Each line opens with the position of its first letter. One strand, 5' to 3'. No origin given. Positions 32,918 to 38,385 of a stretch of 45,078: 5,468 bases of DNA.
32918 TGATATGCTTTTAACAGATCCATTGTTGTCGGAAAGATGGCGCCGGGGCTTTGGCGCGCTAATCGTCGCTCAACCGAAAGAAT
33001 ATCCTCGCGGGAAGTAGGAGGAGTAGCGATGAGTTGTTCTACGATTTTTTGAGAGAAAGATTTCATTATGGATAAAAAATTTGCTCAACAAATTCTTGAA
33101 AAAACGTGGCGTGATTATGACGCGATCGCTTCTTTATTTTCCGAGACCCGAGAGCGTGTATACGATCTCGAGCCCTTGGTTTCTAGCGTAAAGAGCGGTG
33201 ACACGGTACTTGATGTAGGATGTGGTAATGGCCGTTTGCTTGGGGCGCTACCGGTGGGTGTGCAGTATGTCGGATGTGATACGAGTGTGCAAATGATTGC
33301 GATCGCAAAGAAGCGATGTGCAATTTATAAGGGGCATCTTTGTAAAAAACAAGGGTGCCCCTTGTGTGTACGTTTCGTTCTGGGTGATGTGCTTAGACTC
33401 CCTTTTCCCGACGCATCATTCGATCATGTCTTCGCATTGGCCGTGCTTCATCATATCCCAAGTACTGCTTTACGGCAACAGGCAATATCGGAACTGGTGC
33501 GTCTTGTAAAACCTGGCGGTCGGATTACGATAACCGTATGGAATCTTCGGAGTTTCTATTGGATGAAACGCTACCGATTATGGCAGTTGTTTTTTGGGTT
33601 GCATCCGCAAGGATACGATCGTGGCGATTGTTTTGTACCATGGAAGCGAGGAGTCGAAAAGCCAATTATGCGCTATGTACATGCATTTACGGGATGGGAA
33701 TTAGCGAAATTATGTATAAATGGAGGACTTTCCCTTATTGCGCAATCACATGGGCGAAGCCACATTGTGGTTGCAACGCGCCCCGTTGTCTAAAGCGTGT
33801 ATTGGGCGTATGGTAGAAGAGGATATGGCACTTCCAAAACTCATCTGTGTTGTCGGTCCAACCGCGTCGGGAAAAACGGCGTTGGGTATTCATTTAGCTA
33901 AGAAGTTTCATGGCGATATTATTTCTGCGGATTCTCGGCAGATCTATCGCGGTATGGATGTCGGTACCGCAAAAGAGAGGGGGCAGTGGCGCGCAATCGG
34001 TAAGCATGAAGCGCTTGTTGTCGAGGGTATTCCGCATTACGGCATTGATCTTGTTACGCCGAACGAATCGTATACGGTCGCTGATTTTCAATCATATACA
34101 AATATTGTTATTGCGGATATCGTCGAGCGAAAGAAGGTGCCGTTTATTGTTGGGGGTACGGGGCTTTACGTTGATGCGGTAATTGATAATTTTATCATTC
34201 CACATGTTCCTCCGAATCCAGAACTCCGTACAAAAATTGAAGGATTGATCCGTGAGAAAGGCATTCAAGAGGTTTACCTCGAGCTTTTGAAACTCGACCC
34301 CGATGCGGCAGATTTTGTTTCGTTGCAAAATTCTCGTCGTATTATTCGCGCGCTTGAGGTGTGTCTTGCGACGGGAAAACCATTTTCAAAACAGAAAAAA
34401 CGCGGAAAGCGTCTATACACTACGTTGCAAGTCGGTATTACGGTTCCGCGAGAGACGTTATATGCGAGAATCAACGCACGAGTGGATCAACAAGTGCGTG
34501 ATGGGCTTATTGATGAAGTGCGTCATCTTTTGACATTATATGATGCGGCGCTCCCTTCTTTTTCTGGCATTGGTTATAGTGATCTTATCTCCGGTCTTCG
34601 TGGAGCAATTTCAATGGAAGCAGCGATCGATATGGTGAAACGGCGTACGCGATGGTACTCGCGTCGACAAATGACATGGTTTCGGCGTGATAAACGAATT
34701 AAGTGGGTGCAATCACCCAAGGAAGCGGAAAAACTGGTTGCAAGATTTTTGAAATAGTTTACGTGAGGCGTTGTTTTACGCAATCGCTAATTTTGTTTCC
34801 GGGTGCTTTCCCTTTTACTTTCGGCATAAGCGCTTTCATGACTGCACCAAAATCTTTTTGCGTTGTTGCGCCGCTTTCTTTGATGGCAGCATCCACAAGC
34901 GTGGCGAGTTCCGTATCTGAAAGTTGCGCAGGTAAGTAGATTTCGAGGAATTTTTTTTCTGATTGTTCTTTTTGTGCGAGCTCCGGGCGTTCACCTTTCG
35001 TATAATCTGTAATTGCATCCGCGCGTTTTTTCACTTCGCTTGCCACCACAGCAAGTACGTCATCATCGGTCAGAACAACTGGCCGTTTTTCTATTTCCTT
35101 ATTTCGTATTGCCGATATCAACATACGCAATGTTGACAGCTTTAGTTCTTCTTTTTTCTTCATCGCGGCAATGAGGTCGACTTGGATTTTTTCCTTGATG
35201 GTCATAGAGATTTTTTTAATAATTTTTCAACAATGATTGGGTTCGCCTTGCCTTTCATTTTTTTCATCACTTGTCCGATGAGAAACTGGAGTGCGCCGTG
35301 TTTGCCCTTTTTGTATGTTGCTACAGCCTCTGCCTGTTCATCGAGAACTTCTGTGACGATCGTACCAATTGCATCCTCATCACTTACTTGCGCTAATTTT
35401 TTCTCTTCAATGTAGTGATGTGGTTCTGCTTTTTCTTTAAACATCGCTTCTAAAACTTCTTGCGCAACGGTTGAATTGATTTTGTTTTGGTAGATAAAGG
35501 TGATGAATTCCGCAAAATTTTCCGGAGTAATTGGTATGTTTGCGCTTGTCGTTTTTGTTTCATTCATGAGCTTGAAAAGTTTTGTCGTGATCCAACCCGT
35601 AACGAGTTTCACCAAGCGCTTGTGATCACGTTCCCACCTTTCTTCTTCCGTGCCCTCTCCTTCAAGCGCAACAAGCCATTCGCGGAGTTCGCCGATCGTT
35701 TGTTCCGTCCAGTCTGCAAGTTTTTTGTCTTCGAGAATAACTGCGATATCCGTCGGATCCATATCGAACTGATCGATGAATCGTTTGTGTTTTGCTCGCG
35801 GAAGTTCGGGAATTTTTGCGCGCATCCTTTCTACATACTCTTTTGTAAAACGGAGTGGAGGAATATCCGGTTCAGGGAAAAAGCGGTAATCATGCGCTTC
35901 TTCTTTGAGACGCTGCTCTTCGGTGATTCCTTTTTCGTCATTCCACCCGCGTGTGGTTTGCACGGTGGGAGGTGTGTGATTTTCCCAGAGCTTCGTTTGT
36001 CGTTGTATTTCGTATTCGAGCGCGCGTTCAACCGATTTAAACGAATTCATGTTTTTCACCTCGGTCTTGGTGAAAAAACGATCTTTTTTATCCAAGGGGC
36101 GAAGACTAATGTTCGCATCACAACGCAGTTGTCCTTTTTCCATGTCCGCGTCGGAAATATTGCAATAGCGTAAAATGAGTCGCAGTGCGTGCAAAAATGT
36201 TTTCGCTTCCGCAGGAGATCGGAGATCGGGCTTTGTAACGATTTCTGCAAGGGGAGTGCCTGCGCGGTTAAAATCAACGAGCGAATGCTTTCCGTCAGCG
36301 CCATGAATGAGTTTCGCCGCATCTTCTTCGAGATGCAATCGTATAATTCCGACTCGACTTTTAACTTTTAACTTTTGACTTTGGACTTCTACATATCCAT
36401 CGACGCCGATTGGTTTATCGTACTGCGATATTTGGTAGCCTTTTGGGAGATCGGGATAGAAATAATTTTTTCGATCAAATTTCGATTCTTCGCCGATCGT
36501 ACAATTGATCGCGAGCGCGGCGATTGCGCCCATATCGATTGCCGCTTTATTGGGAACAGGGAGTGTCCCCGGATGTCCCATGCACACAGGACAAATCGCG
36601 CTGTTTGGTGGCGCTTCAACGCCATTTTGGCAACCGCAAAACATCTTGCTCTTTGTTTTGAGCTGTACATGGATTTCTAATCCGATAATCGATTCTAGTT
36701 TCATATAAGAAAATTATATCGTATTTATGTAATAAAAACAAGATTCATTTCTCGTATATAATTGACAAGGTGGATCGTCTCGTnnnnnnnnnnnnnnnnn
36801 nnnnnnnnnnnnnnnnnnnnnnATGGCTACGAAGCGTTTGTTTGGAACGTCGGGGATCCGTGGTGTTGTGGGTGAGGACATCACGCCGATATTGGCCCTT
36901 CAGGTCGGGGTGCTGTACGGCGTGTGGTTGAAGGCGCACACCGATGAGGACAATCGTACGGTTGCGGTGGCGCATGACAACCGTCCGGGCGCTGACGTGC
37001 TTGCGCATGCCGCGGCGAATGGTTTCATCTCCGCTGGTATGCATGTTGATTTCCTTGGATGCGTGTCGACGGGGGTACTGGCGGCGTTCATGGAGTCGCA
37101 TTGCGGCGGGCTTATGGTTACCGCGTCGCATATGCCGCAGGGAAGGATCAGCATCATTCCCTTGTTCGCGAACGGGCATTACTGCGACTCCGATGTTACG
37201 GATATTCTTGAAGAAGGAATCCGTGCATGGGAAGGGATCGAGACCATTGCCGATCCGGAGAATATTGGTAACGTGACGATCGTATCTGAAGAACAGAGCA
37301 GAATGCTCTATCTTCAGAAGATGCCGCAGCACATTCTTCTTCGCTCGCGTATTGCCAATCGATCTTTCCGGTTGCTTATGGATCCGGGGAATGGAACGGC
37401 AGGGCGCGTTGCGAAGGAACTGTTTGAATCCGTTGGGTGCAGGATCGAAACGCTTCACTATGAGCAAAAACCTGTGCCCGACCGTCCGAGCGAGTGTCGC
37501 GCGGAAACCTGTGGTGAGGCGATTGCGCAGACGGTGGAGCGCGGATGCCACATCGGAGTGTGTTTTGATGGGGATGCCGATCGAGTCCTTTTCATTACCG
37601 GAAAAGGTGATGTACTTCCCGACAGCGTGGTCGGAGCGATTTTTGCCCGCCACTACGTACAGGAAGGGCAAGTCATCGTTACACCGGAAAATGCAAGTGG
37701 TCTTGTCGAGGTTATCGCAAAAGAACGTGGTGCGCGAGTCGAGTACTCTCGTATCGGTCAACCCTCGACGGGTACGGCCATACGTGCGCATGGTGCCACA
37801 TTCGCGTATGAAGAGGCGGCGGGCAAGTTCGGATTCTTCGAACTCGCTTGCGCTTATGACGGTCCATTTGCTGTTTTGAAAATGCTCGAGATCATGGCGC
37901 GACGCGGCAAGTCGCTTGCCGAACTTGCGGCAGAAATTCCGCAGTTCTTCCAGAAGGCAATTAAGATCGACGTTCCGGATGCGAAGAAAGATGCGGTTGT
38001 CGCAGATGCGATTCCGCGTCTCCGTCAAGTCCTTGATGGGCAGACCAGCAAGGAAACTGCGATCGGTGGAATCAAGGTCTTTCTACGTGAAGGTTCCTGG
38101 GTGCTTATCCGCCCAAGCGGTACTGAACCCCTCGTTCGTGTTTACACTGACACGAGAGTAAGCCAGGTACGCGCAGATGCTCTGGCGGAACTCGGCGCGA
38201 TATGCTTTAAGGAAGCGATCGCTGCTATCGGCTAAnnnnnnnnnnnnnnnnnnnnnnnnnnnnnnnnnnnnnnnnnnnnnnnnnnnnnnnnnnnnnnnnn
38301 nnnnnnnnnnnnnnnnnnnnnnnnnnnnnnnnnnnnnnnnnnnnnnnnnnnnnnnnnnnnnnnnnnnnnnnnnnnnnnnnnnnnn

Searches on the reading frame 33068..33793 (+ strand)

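Call 11: search_protein_families(library=pfam, proteins=[window:33068-33793:+], max_evalue=0.001)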
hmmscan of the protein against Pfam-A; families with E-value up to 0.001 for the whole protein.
window:33068-33793:+ (241 aa): 7 families
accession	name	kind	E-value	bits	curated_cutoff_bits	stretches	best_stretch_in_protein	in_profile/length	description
PF08241.18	Methyltransf_11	-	1.4e-22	80.5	21.2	1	48-154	1-94/95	Methyltransferase domain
PF13649.12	Methyltransf_25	-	2.9e-20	73.2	27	1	47-151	1-97/97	Methyltransferase domain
PF13847.12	Methyltransf_31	-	7.1e-16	58.6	27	1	42-159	2-113/145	Methyltransferase domain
PF08242.18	Methyltransf_12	-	1.2e-15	58.4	30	1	48-153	1-98/98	Methyltransferase domain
PF13489.12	Methyltransf_23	-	4e-14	53.1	27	1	42-175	21-135/164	Methyltransferase domain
PF01209.24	Ubie_methyltran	-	7.5e-12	45.5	20.1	1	6-172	9-169/233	ubiE/COQ5 methyltransferase family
PF07021.18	MetW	-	5.2e-05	23.4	21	1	33-79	3-51/193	Methionine biosynthesis protein MetW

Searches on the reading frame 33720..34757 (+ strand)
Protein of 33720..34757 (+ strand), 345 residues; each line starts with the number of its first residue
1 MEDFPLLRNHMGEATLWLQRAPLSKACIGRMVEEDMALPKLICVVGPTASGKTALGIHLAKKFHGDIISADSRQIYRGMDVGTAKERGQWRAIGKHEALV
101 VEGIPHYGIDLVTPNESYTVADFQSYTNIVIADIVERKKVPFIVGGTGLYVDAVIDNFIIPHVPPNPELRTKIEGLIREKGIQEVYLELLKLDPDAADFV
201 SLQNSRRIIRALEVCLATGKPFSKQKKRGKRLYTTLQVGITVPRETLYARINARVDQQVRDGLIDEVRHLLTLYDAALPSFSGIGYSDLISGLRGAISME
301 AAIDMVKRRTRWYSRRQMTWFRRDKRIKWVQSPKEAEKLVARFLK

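Call 11: search_protein_families(library=pfam, proteins=[window:33720-34757:+], max_evalue=0.001)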
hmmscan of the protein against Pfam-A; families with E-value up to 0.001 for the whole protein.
window:33720-34757:+ (345 aa): 2 families
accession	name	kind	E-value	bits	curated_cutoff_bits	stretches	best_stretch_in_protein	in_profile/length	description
PF01715.23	IPPT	-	1.6e-72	244.5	23.6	1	74-324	1-243/243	IPP transferase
PF01745.22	IPT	-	0.00019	21.4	20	1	41-83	3-45/233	Isopentenyl transferase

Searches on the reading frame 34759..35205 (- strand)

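Call 12: search_protein_families(library=pfam, proteins=[window:34759-35205:-], max_evalue=0.001)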
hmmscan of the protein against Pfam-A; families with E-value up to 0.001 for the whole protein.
window:34759-35205:- (148 aa): 1 family
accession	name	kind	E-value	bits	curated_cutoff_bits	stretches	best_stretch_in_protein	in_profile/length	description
PF09424.15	YqeY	-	5.7e-46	156.6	27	1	4-147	1-143/143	Yqey-like protein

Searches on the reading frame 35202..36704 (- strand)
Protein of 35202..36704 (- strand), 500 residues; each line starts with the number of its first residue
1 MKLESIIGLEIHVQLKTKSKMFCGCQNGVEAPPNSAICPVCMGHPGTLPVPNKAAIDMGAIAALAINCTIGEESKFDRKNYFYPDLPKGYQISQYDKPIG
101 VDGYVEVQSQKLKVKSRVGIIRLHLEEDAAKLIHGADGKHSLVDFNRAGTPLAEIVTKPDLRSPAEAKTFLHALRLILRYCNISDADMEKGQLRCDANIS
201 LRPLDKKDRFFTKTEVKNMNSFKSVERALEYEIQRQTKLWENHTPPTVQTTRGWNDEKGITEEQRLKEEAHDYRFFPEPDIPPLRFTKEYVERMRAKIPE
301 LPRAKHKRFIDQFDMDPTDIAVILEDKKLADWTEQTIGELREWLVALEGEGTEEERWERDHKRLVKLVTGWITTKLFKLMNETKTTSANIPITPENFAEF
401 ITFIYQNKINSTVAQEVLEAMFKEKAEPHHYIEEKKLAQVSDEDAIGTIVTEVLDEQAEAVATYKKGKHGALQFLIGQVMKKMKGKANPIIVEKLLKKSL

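Call 12: search_protein_families(library=pfam, proteins=[window:35202-36704:-], max_evalue=0.001)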
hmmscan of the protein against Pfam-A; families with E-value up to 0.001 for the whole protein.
window:35202-36704:- (500 aa): 2 families
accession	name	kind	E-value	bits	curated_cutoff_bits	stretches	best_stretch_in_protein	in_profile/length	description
PF02934.20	GatB_N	-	4.7e-116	387.2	23.4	1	6-292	2-277/277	GatB/GatE catalytic domain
PF02637.23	GatB_Yqey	-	9.5e-41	139.6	27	1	365-500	13-148/148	GatB domain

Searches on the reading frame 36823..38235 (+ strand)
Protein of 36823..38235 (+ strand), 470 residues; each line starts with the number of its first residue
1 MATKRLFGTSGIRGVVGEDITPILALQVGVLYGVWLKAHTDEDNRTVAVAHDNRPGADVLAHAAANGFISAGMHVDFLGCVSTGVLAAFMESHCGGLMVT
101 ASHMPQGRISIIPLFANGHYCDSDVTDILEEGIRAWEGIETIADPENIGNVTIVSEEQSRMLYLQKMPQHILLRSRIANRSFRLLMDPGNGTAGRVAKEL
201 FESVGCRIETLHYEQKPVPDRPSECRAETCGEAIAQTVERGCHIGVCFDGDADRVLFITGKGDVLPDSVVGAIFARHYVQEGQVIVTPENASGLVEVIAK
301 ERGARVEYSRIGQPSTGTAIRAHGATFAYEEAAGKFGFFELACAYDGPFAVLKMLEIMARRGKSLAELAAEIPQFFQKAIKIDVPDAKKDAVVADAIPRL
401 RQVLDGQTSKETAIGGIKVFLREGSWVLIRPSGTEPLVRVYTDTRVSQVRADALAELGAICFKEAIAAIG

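Call 12: search_protein_families(library=pfam, proteins=[window:36823-38235:+], max_evalue=0.001)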
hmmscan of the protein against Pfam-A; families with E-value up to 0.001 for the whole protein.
window:36823-38235:+ (470 aa): 4 families
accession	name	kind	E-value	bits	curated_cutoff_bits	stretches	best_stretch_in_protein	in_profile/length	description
PF02878.22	PGM_PMM_I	-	1.5e-22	80.2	22.5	1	5-135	2-133/138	Phosphoglucomutase/phosphomannomutase, alpha/beta/alpha domain I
PF02879.22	PGM_PMM_II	-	1.1e-15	58.4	29.3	1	163-262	3-103/103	Phosphoglucomutase/phosphomannomutase, alpha/beta/alpha domain II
PF02880.22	PGM_PMM_III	-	2e-13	50.9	20.7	1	270-374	5-113/115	Phosphoglucomutase/phosphomannomutase, alpha/beta/alpha domain III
PF00408.26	PGM_PMM_IV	-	8.5e-11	42.2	23.1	1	380-456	2-63/68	Phosphoglucomutase/phosphomannomutase, C-terminal domain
